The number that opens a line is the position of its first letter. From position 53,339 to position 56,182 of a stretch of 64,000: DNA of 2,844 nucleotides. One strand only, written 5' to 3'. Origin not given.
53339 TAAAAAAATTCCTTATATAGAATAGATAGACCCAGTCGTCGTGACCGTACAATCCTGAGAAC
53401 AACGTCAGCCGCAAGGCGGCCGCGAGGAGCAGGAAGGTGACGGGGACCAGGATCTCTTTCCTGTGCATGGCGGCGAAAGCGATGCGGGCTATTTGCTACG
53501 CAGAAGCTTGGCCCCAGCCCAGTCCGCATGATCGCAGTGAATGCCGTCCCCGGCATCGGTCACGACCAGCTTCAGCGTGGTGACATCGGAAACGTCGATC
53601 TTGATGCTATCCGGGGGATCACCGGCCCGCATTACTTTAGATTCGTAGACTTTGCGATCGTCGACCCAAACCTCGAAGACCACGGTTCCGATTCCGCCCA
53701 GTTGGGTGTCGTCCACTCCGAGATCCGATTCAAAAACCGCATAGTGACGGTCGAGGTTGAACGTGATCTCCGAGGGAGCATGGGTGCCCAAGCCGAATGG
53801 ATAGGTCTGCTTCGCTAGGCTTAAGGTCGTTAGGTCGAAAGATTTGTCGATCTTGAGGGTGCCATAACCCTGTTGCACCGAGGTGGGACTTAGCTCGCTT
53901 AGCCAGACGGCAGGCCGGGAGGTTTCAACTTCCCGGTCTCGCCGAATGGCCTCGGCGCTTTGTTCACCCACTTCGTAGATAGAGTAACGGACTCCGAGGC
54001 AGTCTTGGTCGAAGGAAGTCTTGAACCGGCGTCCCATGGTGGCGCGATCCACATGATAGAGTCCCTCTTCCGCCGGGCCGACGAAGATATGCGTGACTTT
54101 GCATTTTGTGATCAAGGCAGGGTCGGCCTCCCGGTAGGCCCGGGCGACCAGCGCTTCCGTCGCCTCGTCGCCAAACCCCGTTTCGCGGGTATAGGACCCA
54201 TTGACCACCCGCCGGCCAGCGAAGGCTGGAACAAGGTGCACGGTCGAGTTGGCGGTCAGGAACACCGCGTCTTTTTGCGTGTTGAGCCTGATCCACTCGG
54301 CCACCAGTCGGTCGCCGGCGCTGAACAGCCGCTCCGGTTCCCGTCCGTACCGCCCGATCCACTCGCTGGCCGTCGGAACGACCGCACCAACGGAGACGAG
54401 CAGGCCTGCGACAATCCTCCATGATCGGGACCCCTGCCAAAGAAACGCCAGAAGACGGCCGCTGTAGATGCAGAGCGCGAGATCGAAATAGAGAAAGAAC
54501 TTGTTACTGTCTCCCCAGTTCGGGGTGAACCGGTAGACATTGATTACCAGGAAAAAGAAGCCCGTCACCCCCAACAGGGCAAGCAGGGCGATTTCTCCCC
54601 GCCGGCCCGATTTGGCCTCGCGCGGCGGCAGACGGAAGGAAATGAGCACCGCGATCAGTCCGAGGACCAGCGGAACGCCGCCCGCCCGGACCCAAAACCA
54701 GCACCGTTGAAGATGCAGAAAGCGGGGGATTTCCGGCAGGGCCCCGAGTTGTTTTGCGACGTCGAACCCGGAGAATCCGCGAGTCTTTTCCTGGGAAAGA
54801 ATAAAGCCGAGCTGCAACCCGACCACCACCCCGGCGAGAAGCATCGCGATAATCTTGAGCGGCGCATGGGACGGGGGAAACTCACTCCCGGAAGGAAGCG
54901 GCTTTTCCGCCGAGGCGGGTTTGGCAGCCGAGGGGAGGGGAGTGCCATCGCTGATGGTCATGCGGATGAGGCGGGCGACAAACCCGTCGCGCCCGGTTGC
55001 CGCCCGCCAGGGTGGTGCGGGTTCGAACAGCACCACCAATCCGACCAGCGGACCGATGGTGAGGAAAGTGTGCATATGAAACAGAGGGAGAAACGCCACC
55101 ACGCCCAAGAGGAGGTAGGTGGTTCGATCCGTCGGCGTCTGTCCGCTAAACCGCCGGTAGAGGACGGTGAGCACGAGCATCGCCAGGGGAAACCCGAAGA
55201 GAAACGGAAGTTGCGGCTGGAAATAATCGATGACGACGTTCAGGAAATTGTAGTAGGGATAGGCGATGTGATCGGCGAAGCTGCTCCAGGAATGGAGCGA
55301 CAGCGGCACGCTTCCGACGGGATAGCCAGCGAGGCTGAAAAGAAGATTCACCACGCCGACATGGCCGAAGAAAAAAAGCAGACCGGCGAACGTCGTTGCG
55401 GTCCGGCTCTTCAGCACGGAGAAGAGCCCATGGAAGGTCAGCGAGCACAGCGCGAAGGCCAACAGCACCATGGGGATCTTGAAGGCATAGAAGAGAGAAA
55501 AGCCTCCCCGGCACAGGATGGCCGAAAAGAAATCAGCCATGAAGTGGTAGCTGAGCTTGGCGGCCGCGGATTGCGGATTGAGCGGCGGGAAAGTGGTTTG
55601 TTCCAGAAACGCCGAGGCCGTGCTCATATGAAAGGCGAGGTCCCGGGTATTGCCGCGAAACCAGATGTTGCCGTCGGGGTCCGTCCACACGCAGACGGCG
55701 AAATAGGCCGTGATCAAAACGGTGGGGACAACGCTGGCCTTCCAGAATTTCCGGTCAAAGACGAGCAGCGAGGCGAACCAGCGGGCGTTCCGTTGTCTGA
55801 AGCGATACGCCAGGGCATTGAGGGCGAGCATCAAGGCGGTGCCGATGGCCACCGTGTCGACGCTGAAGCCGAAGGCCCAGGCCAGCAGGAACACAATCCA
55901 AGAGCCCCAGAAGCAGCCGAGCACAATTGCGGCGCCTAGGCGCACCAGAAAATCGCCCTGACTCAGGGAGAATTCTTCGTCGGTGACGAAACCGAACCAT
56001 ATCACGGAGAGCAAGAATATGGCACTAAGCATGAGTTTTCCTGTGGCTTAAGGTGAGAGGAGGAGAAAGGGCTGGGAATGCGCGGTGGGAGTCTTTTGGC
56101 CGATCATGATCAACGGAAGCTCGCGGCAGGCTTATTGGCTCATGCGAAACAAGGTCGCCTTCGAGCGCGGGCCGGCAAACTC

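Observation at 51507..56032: Two polytopic glycosyltransferase-like proteins carry C-terminal NPCBM carbohydrate-binding modules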

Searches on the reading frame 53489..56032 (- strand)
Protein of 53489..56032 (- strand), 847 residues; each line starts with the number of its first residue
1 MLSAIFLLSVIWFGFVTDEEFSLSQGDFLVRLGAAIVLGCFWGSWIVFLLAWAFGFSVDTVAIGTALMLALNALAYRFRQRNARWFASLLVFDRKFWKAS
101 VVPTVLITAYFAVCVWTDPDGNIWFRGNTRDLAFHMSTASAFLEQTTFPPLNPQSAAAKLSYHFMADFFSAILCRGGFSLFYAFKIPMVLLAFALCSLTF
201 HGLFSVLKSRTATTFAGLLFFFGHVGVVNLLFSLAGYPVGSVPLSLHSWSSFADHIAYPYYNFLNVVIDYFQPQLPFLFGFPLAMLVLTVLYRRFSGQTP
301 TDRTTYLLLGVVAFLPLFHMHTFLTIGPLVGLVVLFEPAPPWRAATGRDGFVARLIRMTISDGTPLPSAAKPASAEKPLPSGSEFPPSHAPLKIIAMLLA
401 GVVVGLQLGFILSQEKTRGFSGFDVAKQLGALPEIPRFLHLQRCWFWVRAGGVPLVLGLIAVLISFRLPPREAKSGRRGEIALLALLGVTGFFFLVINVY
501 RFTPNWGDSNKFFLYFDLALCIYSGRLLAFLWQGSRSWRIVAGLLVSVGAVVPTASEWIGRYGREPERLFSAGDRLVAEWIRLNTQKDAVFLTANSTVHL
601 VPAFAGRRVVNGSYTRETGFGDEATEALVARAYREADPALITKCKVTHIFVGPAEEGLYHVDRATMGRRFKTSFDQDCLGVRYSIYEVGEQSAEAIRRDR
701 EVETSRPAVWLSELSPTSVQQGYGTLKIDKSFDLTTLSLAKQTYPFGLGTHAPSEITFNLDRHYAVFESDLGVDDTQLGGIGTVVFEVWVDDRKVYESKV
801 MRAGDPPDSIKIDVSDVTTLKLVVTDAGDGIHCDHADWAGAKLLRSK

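Call 7: search_protein_families(library=pfam, proteins=[window:53489-56032:-], max_evalue=0.01)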
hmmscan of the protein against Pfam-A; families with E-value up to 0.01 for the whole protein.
window:53489-56032:- (847 aa): 2 families
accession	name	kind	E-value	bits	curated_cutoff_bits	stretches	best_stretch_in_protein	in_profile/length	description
PF08305.17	NPCBM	-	1.4e-44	151.9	23.9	1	709-843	3-136/137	NPCBM/NEW2 domain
PF20604.3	DUF6798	-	0.00076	19.6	26.9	1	577-599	6-27/61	Domain of unknown function (DUF6798)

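Call 10: search_protein_families(library=ncbifam, proteins=[window:53489-56032:-], max_evalue=0.01)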
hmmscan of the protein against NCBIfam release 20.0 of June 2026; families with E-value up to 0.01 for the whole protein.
window:53489-56032:- (847 aa): 0 families

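Call 13: find_homologous_proteins(query=window:53489-56032:-)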
Query window:53489-56032:- (847 aa): 42 proteins with E <= 0.001 among 8000 candidates.
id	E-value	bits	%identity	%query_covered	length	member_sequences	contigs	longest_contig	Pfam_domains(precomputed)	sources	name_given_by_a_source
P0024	0.0e+0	1938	100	100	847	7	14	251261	PF08305.18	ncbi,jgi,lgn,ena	jgi:hypothetical protein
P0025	0.0e+0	1353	70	100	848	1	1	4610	PF08305.18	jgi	jgi:hypothetical protein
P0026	0.0e+0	1343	69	100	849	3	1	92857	PF08305.18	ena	-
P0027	0.0e+0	1319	68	100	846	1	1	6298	PF08305.18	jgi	jgi:hypothetical protein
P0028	0.0e+0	1297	67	100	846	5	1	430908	PF08305.18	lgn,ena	-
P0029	0.0e+0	1273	65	100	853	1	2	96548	PF08305.18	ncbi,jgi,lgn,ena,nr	ncbi:MAG TPA: NPCBM/NEW2 domain-containing protein [Opitutaceae bacterium]|jgi:hypothetical protein|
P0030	0.0e+0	1239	65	100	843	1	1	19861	PF08305.18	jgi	jgi:NPCBM/NEW2 domain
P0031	0.0e+0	1190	62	100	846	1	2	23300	PF08305.18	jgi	jgi:hypothetical protein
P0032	0.0e+0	1155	63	100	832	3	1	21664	PF08305.18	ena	-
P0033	0.0e+0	1145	61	100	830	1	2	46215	PF08305.18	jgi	-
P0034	0.0e+0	1118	59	100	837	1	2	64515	PF08305.18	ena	-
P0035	0.0e+0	1113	59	99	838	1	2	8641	PF08305.18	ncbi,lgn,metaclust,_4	ncbi:MAG TPA: NPCBM/NEW2 domain-containing protein [Rariglobus sp.]|metaclust:\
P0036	0.0e+0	1087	59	99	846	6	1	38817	PF08305.18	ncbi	-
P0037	0.0e+0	1084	58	100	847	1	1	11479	PF08305.18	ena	-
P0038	0.0e+0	1079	58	100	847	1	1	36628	PF08305.18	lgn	-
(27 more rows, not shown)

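Call 20: search_solved_structures(query=A2, max_evalue=1)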
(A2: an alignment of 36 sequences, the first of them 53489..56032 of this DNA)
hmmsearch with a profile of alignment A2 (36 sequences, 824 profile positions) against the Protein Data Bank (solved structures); distinct sequences matched with E-value up to 1: 7.
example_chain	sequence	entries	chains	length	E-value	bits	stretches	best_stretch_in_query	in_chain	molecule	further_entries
7js4_A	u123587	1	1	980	4.3e-59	203.7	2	660-821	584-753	F5/8 type C domain protein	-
2vmg_A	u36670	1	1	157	6e-33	117.2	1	679-821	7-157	FIBRONECTIN TYPE III DOMAIN PROTEIN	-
2vmh_A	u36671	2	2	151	1.1e-32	116.3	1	683-821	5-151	FIBRONECTIN TYPE III DOMAIN PROTEIN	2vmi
7jrm_A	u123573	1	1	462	1.3e-25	93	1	662-820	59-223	F5/8 type C domain protein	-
7jrl_A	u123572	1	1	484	1.4e-25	92.8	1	662-820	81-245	F5/8 type C domain protein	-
8pvs_A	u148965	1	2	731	2.8e-16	62.1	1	698-817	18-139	Alpha-1,3-galactosidase B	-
6w9z_A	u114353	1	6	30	0.36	12.1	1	28-51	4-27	De novo designed receptor transmembrane domain ProMP C2.1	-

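Call 33: predict_structure(alignment_id=A2)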
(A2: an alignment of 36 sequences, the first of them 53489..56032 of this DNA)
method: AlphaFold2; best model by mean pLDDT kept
length: 847 residues; sequences in the alignment: 36
mean_pLDDT: 83.2   pTM: 0.82
mean pLDDT of the five models: 83.2, 82.2, 82.0, 79.1, 78.7
residues with pLDDT >= 90: 385; 70-90: 322; 50-70: 100; < 50: 40
segments of 3 or more residues with pLDDT < 50: 360-386, 722-731
pLDDT, mean of each block of 10 residues (from residue 1): 97 93 91 96 97 96 97 83 65 91 94 91 81 91 93 87 90 97 95 96 95 95 88 86 83 79 64 83 96 89 91 93 92 84 54 57 37 38 50 88 92 67 54 76 83 88 78 77 92 80 59 88 96 95 93 87 82 94 95 87 94 62 78 87 92 81 83 89 90 76 81 73 39 70 83 85 92 82 89 93 89 92 82 79 88
secondary structure, 60 per line:
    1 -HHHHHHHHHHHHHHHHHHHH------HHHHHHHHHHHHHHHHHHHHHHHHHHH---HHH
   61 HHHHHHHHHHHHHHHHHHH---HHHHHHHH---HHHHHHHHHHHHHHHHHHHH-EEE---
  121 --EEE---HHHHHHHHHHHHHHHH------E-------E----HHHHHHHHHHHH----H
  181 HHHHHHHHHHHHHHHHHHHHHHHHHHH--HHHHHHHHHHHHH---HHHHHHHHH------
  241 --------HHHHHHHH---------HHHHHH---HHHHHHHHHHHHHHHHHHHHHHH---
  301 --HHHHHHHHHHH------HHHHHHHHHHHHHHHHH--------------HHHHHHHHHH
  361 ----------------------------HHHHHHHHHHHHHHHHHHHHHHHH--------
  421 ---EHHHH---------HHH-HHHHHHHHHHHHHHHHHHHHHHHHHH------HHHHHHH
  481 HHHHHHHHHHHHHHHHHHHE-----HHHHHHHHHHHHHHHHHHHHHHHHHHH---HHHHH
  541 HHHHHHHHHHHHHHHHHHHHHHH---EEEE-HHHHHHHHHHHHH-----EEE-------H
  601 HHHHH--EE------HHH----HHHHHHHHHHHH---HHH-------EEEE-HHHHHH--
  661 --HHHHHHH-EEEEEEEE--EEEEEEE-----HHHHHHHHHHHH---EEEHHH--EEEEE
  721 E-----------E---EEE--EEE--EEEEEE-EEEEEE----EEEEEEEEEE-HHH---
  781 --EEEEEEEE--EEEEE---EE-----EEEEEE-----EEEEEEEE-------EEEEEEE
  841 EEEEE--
elements in order (helices of 4 or more, strands of 3 or more residues): H2-21 H28-54 H58-79 H83-90 H94-113 E115-117 E123-125 H129-144 H164-175 H180-207 H210-222 H226-234 H249-256 H266-271 H275-297 H303-313 H320-336 H351-360 H389-412 H425-428 H442-467 H474-499 H506-532 H536-563 E567-570 H572-584 E590-592 H600-605 H623-634 E648-651 H653-658 H663-669 E671-678 E681-687 H693-704 E708-710 E716-721 E737-739 E742-744 E747-752 E754-759 E764-773 E783-790 E793-797 E808-813 E819-826 E834-845

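Call 37: fold_search(model_id=the predicted structure, library=pdb)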
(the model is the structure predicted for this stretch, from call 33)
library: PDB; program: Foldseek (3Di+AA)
matches with E <= 10: 645; with E <= 0.001: 23
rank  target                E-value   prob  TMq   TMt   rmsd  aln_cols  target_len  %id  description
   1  2vmi                  1.9e-10  1.00  0.16  0.85   3.1       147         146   36  The structure of seleno-methionine labelled CBM51 from Clostridium perfringens GH95 (released 2008-02-19)
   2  2vmg                  2.6e-10  1.00  0.15  0.81   3.2       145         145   36  The structure of CBM51 from Clostridium perfringens GH95 in complex with methyl-galactose (released 2008-02-19)
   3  2vmh                  8.1e-10  1.00  0.15  0.83   3.2       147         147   36  The structure of CBM51 from Clostridium perfringens GH95 (released 2008-02-19)
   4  7js4                  1.4e-09  1.00  0.15  0.14   9.4       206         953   27  The structure of the M60 catalytic domain with the CBM51-1 and CBM51-2 domains from Clostridium perfringens ZmpB (released 2021-02-03)
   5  7jrl                  1.9e-09  1.00  0.15  0.27  13.9       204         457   25  The structure of CBM51-2 in complex with GlcNAc and INT domains from Clostridium perfringens ZmpB (released 2021-02-03)
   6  7jrm                  2.0e-09  1.00  0.15  0.27   3.4       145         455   32  The structure of CBM51-2 and INT domains from Clostridium perfringens ZmpB (released 2021-02-03)
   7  8pvs_A                4.4e-07  1.00  0.13  0.15   6.1       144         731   26  Targeting extended blood antigens by Akkermansia muciniphila enzymes unveils a missing link for generating universal d (released 2024-02-28)
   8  2ygl_A                6.0e-07  1.00  0.15  0.35  11.3       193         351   21  The X-ray crystal structure of tandem CBM51 modules of Sp3GH98, the family 98 glycoside hydrolase from Streptococcus p (released 2011-06-22)
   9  2ygm_B                7.1e-07  1.00  0.15  0.35  12.0       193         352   22  THE X-RAY CRYSTAL STRUCTURE OF TANDEM CBM51 MODULES OF SP3GH98, THE FAMILY 98 GLYCOSIDE HYDROLASE FROM STREPTOCOCCUS P (released 2011-06-22)
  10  7zlh_A                1.0e-06  1.00  0.35  0.43  12.2       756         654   12  Cryo-EM structure of C-mannosyltransferase CeDPY19, in apo state, bound to CMT2-Fab and anti-Fab nanobody (released 2023-01-11)
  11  7zli_A                1.6e-06  1.00  0.35  0.43  13.4       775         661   12  Cryo-EM structure of C-mannosyltransferase CeDPY19, in complex with Dol25-P-Man and bound to CMT2-Fab and anti-Fab nan (released 2023-01-11)
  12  2ygl_B                2.0e-06  1.00  0.15  0.34  12.5       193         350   20  The X-ray crystal structure of tandem CBM51 modules of Sp3GH98, the family 98 glycoside hydrolase from Streptococcus p (released 2011-06-22)
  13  2vnr                  2.2e-06  1.00  0.15  0.69   3.3       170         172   24  Family 51 carbohydrate binding module from a family 98 glycoside hydrolase produced by Clostridium perfringens. (released 2008-02-19)
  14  2vng_B                3.1e-06  1.00  0.15  0.69   3.2       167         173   23  Family 51 carbohydrate binding module from a family 98 glycoside hydrolase produced by Clostridium perfringens in comp (released 2008-02-19)
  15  2vng_A                3.7e-06  1.00  0.16  0.71   3.2       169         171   22  Family 51 carbohydrate binding module from a family 98 glycoside hydrolase produced by Clostridium perfringens in comp (released 2008-02-19)
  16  3rce_A                5.0e-05  1.00  0.31  0.37  11.4       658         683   10  Bacterial oligosaccharyltransferase PglB (released 2011-06-15)
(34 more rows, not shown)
